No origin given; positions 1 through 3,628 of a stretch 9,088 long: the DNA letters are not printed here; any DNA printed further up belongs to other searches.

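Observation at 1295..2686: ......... intein splitting the phosphate-binding (A3) motif of acetyl-CoA synthetase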

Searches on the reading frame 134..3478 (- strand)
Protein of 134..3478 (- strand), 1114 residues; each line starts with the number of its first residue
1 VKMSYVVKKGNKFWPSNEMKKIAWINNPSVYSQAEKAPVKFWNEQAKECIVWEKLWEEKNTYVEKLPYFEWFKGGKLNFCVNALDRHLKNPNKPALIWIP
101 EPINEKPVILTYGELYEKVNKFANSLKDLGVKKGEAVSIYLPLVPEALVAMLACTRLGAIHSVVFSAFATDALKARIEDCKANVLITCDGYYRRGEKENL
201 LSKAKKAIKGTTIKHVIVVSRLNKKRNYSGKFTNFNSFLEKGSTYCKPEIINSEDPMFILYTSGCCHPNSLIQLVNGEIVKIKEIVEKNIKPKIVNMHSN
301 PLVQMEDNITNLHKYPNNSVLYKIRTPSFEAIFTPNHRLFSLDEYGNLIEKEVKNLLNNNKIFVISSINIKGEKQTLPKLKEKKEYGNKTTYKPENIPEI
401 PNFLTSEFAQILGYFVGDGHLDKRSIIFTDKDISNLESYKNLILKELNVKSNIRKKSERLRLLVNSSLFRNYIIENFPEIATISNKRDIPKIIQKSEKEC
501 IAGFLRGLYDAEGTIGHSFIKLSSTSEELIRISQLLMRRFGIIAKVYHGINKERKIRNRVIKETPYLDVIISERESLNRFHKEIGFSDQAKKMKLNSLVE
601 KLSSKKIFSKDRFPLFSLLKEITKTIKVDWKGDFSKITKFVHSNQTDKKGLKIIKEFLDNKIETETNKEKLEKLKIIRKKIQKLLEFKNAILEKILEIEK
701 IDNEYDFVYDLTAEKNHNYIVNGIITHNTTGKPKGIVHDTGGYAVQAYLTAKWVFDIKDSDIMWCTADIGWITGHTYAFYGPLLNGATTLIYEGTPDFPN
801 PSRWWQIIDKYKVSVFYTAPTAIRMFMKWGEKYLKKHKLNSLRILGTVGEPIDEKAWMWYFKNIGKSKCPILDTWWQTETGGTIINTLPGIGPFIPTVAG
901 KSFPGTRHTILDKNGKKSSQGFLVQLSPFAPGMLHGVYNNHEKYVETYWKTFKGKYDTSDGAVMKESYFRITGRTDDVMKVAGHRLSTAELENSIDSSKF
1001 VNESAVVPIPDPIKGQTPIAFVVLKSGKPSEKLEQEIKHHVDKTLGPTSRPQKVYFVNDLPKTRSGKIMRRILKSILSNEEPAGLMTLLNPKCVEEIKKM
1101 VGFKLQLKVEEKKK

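Call 4: search_protein_families(library=pfam, proteins=[window:134-3478:-], max_evalue=1)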
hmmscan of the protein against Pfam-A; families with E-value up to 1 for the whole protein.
window:134-3478:- (1114 aa): 9 families
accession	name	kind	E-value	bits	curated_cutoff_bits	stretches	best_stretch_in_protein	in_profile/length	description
PF00501.34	AMP-binding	-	9.5e-74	248.9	29.9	2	717-917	161-363/384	AMP-binding enzyme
PF13193.12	AMP-binding_C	-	1.1e-24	87.6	24.5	1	990-1067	1-76/76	AMP-binding enzyme C-terminal domain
PF14528.11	LAGLIDADG_3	-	2.4e-23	82.6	22.5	2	499-585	1-82/82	LAGLIDADG-like domain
PF14890.11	Intein_splicing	-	1.1e-19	71.1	35.8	1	274-728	3-155/155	Intein splicing domain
PF16177.11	ACAS_N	-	7.5e-12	45.3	27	1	30-83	4-55/55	Acetyl-coenzyme A synthetase N-terminus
PF08718.16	GLTP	-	0.0065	17.1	25.6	1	613-725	14-128/147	Glycolipid transfer protein (GLTP)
PF04158.19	Sof1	-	0.046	14.4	25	1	450-499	6-53/87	Sof1-like domain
PF11094.13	UL11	-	0.062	13.6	21.4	0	180-190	13-23/39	Membrane-associated tegument protein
PF13460.12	NAD_binding_10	-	0.19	12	27.2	1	161-237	42-114/184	NAD(P)H-binding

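Call 5: search_protein_families(library=ncbifam, proteins=[window:134-3478:-], max_evalue=1)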
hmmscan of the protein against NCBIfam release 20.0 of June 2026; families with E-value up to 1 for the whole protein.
window:134-3478:- (1114 aa): 111 families (the best 25 are shown)
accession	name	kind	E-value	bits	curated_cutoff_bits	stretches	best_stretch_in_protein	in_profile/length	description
NF001208.0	PRK00174.1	subfamily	9.2e-237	787.4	657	2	654-1100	201-644/649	acetate--CoA ligase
TIGR02188.1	Ac_CoA_lig_AcsA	equivalog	3.9e-233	775.3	724.95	2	653-1099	179-628/629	acetate--CoA ligase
NF007815.0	PRK10524.1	equivalog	5e-168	560.5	955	2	642-1101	161-627/629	propionate--CoA ligase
TIGR02316.1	propion_prpE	equivalog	6.9e-151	504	827.4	2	648-1100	166-625/628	propionate--CoA ligase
NF003313.0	PRK04319.1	equivalog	9.1e-128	427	729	2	714-1076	207-560/574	acetate--CoA ligase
NF002937.0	PRK03584.1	subfamily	1.6e-90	304.2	639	2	728-1100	275-651/657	acetoacetate--CoA ligase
TIGR01217.1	ac_ac_CoA_syn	equivalog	3.3e-65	220.5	520.9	2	726-1079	272-626/652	acetoacetate--CoA ligase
NF047394.1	AcylCoAsynMbcS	equivalog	2.3e-64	217.9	850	2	714-1075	166-518/525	acyl-CoA synthetase MbcS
NF004837.0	PRK06187.1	subfamily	7.8e-59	199.3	476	2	716-1080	168-525/531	long-chain-fatty-acid--CoA ligase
TIGR02262.1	benz_CoA_lig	subfamily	3e-50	171.4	375.25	2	728-1074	171-506/508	benzoate-CoA ligase family protein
NF006182.0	PRK08316.1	subfamily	2.3e-43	148.5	663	2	688-1077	142-517/523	fatty acyl-CoA synthetase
NF005714.0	PRK07529.1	subfamily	1.1e-37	129.7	632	2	720-1075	220-574/640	acyl-CoA synthetase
NF004758.0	PRK06087.1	equivalog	3e-35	121.7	736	2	719-1075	189-533/548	medium-chain fatty-acid--CoA ligase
NF005801.1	PRK07656.1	equivalog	2.9e-34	118.5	657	2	651-1073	102-499/500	FadD3 family acyl-CoA ligase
NF004822.0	PRK06178.1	equivalog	4e-34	118.2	782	3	896-1077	390-567/571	acyl-CoA synthetase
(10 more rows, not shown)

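Call 6: find_homologous_proteins(query=window:134-3478:-, max_evalue=1e-10)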
Query window:134-3478:- (1114 aa): 4918 proteins with E <= 1e-10 among 8000 candidates; the best 120 are listed.
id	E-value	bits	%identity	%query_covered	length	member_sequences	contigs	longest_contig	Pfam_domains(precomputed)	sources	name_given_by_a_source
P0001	0.0e+0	2542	100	100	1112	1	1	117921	PF16177.12,PF00501.35,PF13193.13,PF14528.12,PF14890.12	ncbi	-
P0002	0.0e+0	1696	68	99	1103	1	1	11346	PF16177.12,PF00501.35,PF13193.13,PF14528.12,PF14890.12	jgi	-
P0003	0.0e+0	1289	49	98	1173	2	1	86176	PF16177.12,PF00501.35,PF13193.13,PF14528.12,PF14890.12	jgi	-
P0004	0.0e+0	1259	54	98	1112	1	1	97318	PF16177.12,PF00501.35,PF13193.13,PF14528.12,PF14890.12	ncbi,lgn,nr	ncbi:acetate--CoA ligase [Candidatus Woesearchaeota archaeon]|nr:acetate--CoA ligase [Candidatus Woe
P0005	0.0e+0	1211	59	83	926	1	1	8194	PF00501.35,PF13193.13,PF14528.12,PF14890.12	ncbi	-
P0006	0.0e+0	1203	62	76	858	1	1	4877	PF00501.35,PF13193.13,PF14528.12,PF14890.12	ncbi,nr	ncbi:acetate--CoA ligase [Candidatus Woesearchaeota archaeon]|nr:acetate--CoA ligase [Candidatus Woe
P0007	0.0e+0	1165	81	34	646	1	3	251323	PF16177.12,PF00501.35,PF13193.13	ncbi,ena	ncbi:MAG: acetate--CoA ligase [Nanoarchaeota archaeon]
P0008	0.0e+0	1160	80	35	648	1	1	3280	PF16177.12,PF00501.35,PF13193.13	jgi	jgi:acetyl-CoA synthetase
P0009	0.0e+0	1159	81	34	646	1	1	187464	PF16177.12,PF00501.35,PF13193.13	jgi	jgi:acetyl-CoA synthetase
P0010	0.0e+0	1158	80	34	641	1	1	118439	PF16177.12,PF00501.35,PF13193.13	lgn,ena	-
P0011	0.0e+0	1157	82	34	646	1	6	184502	PF16177.12,PF00501.35,PF13193.13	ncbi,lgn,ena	ncbi:MAG: acetate--CoA ligase [Nanoarchaeota archaeon]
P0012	0.0e+0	1151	82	34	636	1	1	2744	PF16177.12,PF00501.35,PF13193.13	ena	-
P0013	0.0e+0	1142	60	76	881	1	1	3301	PF00501.35,PF13193.13,PF14528.12,PF14890.12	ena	-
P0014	0.0e+0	1142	80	34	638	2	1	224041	PF16177.12,PF00501.35,PF13193.13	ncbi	ncbi:MAG: acetate--CoA ligase [archaeon]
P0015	0.0e+0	1140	47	98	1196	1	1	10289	PF16177.12,PF00501.35,PF13193.13,PF14528.12,PF14890.12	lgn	-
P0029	0.0e+0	1103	75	35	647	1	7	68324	PF16177.12,PF00501.35,PF13193.13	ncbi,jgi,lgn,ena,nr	ncbi:MAG TPA: acetate--CoA ligase [Candidatus Nanoarchaeia archaeon]|nr:acetate--CoA ligase [Candida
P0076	0.0e+0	1033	45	99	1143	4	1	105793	PF16177.12,PF00501.35,PF13193.13,PF14528.12,PF14890.12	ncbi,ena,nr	ncbi:MAG: hypothetical protein B6U78_00675 [Candidatus Aenigmarchaeota archaeon ex4484_224]|nr:MAG: 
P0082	0.0e+0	1026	74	34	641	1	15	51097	PF16177.12,PF00501.35,PF13193.13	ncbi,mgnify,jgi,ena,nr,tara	ncbi:acetate--CoA ligase [Candidatus Pacearchaeota archaeon]|mgnify:CR=1 FL=1|jgi:acetyl-CoA synthet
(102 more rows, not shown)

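Call 22: find_encoding_contigs(protein=P0001, flank=3000, max_places=3)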
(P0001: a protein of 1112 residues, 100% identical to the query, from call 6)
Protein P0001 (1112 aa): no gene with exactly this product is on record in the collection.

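Call 23: find_encoding_contigs(protein=P0007, flank=6000, max_places=3)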
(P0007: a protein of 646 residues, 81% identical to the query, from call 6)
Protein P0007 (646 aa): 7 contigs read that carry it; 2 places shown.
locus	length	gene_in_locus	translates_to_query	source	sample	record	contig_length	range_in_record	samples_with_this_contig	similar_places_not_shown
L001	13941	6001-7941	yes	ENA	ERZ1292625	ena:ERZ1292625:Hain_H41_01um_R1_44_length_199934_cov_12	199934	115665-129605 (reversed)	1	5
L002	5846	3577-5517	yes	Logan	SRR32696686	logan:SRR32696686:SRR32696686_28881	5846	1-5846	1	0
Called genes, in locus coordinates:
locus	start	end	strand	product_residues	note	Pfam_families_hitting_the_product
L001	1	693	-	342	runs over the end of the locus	PF13385:Laminin_G_3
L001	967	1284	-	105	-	-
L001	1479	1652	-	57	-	-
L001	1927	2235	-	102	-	-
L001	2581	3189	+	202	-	PF09335:VTT_dom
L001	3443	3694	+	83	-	PF03144:GTP_EFTU_D2 (weak)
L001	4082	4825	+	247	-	-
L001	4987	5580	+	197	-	PF01928:CYTH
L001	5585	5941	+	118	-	-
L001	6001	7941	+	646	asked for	PF16177:ACAS_N, PF00501:AMP-binding, PF13193:AMP-binding_C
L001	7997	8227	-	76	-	-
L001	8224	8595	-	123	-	-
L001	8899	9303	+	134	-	-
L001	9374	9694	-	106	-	-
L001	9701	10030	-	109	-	-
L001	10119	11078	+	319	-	PF05496:RuvB_N (weak), PF01078:Mg_chelatase (faint), PF13177:DNA_pol3_delta2, PF00004:AAA, PF13173:AAA_14 (weak), PF25361:AAA_lid_RFC1 (weak), PF08542:Rep_fac_C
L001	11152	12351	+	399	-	PF03215:Rad17, PF05496:RuvB_N, PF00004:AAA, PF13173:AAA_14 (weak), PF13401:AAA_22 (faint), PF21960:RCF1-5-like_lid, PF25361:AAA_lid_RFC1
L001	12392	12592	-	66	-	-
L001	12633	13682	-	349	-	PF13462:Thioredoxin_4, PF01323:DSBA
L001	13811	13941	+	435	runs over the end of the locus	PF01935:DUF87, PF05872:HerA_C (faint), PF05707:Zot (faint)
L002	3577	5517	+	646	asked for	PF16177:ACAS_N, PF00501:AMP-binding, PF13193:AMP-binding_C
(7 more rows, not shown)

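Call 34: list_cluster_members(proteins=[P0001, P0004, P0076, P0133, P0006, P0003])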
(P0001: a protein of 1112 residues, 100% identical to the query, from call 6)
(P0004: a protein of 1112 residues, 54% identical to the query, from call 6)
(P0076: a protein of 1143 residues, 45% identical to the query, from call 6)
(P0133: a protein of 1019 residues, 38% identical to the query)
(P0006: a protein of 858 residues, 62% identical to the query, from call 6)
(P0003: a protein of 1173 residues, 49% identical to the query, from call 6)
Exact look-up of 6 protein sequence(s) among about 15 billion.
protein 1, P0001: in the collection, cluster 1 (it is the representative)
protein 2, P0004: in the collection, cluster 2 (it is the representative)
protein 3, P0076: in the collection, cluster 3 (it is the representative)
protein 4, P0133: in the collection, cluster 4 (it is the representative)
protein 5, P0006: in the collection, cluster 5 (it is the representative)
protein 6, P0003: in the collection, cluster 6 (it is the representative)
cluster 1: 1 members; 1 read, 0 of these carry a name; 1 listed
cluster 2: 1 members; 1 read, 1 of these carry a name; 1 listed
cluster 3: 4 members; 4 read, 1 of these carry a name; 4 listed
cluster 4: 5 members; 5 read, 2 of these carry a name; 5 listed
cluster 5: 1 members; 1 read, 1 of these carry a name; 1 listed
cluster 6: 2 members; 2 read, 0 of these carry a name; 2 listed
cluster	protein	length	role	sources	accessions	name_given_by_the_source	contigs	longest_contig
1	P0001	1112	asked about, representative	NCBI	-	-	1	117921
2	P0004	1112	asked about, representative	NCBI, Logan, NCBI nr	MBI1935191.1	acetate--CoA ligase [Candidatus Woesearchaeota archaeon]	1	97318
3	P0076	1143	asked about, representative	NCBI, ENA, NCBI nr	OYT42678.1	MAG: hypothetical protein B6U78_00675 [Candidatus Aenigmarchaeota archaeon ex4484_224]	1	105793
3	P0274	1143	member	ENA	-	-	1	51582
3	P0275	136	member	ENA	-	-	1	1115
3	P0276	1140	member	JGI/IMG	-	-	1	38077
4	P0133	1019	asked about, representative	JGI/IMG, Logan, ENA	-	-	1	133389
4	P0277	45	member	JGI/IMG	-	hypothetical protein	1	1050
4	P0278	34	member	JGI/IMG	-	hypothetical protein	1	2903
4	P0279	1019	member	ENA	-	-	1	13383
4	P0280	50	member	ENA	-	-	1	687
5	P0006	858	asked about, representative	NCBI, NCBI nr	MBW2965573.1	acetate--CoA ligase [Candidatus Woesearchaeota archaeon]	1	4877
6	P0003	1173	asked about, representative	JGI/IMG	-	-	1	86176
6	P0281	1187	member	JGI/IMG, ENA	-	-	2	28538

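Call 77: find_encoding_contigs(protein=P0014, flank=1000, max_places=1)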
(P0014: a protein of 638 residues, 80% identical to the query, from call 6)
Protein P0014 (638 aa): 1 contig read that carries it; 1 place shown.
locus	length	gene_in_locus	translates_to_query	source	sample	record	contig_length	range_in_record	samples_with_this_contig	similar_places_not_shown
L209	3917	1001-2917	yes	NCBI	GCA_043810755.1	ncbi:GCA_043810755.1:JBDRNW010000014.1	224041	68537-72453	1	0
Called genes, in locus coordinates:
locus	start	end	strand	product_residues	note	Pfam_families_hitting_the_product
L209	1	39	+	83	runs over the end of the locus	-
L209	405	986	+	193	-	-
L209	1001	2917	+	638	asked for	PF16177:ACAS_N, PF00501:AMP-binding, PF13193:AMP-binding_C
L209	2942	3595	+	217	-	PF00730:HhH-GPD, PF00633:HHH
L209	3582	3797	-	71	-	-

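Call 78: find_encoding_contigs(protein=P0029, flank=1000, max_places=1)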
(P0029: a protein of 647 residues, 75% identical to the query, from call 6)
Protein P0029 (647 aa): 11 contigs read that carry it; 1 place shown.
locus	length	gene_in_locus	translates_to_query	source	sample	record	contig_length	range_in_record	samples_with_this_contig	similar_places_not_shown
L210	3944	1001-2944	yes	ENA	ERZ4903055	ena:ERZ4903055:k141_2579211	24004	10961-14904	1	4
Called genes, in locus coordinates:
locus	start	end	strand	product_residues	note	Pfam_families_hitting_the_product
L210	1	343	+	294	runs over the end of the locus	PF00571:CBS (weak)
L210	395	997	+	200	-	-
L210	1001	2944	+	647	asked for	PF16177:ACAS_N, PF00501:AMP-binding, PF13193:AMP-binding_C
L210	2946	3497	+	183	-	-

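Call 79: find_encoding_contigs(protein=P0082, flank=1000, max_places=1)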
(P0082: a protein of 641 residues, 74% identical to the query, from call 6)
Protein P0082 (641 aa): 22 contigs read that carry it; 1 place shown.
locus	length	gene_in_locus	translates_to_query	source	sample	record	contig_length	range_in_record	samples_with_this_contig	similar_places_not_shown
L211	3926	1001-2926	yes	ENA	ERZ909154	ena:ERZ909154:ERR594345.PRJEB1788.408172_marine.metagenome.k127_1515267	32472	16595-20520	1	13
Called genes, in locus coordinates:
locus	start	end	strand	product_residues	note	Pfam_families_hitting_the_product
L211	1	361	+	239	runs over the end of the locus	PF01794:Ferric_reduct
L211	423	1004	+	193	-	-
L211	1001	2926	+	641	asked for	PF16177:ACAS_N, PF00501:AMP-binding, PF13193:AMP-binding_C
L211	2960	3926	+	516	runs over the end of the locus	PF01558:POR, PF01855:POR_N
